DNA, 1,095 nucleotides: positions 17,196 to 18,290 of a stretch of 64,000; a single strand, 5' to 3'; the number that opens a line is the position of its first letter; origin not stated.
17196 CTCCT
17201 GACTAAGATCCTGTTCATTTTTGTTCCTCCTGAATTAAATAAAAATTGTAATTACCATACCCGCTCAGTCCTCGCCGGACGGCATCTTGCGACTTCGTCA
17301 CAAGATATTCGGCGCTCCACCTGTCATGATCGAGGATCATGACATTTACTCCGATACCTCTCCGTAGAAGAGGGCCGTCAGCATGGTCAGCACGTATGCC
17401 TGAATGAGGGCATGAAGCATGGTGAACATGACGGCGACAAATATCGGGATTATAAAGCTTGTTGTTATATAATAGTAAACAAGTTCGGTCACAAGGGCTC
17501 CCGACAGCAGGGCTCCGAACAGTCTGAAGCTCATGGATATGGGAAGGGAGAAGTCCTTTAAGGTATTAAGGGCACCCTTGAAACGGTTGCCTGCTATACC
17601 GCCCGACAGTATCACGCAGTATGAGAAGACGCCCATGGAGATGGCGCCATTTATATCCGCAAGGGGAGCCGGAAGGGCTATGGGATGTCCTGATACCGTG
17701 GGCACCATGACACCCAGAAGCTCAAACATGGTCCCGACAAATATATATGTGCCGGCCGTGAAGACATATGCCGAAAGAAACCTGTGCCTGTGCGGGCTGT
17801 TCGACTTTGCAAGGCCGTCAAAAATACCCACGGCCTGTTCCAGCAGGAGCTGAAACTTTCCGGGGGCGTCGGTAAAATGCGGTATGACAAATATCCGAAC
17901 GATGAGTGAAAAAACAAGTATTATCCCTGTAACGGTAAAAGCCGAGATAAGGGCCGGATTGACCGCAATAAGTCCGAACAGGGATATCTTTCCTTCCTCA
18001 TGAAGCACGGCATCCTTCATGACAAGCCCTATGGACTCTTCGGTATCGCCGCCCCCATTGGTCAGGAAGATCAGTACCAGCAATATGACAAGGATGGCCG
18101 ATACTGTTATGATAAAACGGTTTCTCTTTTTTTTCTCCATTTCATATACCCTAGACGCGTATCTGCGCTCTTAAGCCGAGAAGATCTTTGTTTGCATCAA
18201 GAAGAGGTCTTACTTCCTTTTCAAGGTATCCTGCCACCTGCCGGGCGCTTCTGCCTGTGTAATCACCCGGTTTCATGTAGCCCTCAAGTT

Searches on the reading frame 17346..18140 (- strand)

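Call 86: search_protein_families(library=pfam, proteins=[window:17346-18140:-], max_evalue=0.000001)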
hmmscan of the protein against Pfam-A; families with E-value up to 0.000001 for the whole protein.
window:17346-18140:- (264 aa): 1 family
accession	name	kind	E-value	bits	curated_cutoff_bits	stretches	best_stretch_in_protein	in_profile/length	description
PF00119.25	ATP-synt_A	-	6.5e-18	65.8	33.9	1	72-259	9-216/217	ATP synthase A chain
